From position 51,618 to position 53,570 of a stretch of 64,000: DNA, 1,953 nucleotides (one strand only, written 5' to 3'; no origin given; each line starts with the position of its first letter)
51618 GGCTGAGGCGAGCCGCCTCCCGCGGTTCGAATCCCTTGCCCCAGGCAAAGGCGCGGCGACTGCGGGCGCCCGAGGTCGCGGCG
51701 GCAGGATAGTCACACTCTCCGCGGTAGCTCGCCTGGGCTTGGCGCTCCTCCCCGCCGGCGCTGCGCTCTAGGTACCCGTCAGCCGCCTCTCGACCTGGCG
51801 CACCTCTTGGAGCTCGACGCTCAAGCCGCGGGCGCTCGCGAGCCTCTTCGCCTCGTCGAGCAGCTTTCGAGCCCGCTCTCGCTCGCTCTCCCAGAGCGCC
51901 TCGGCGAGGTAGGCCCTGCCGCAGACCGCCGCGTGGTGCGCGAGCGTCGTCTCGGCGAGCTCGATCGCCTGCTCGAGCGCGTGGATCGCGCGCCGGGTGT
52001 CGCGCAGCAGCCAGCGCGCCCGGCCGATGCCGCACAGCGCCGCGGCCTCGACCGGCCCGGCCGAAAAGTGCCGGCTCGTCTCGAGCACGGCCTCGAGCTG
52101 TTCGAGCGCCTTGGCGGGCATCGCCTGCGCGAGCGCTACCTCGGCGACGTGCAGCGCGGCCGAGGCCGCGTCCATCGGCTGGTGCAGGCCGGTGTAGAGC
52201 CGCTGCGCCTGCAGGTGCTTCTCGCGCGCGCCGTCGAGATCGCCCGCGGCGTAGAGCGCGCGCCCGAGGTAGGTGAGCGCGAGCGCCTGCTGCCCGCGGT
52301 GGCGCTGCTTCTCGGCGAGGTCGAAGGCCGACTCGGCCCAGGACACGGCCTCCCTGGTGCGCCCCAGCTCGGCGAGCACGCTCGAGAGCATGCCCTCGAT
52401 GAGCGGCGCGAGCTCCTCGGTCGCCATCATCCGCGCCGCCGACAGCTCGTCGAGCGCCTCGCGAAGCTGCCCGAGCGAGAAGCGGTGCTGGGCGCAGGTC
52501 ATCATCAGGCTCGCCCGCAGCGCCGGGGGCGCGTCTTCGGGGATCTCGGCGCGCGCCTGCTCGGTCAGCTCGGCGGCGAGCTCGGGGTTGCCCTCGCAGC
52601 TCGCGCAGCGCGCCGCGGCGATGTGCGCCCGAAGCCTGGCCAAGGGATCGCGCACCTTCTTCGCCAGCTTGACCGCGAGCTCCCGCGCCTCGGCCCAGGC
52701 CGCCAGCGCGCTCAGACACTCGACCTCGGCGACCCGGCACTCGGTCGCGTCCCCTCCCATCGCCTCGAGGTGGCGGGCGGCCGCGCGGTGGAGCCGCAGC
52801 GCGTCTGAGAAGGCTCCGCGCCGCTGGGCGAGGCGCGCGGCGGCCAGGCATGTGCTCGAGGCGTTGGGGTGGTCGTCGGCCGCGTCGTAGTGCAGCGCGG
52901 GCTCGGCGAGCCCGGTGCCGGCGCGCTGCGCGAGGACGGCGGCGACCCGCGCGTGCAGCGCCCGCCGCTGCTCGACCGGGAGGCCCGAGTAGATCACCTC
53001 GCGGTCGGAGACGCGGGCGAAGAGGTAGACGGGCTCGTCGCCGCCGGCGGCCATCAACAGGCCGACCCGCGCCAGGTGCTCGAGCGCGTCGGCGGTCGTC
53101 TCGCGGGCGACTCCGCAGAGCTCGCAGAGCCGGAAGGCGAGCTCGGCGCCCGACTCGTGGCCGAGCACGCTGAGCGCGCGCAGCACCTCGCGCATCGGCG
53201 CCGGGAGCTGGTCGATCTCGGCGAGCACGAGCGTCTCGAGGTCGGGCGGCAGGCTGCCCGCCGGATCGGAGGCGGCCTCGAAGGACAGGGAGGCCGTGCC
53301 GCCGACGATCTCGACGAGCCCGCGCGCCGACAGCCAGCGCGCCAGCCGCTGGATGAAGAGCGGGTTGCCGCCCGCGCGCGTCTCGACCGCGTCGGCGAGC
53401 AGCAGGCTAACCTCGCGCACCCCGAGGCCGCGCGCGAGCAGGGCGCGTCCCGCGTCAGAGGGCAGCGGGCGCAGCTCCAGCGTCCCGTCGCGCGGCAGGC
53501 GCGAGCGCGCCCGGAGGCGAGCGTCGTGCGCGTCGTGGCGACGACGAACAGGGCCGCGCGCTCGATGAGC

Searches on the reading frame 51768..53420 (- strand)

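Call 103: search_protein_families(library=pfam, proteins=[window:51768-53420:-], max_evalue=0.0001)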
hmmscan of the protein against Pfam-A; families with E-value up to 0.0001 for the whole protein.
window:51768-53420:- (550 aa): 2 families
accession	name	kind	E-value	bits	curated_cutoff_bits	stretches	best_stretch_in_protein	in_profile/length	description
PF13424.12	TPR_12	-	2.8e-10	40.7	30.1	2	418-490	2-76/77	Tetratricopeptide repeat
PF13181.12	TPR_8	-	2.8e-05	24.3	25.7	0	460-491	2-33/34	Tetratricopeptide repeat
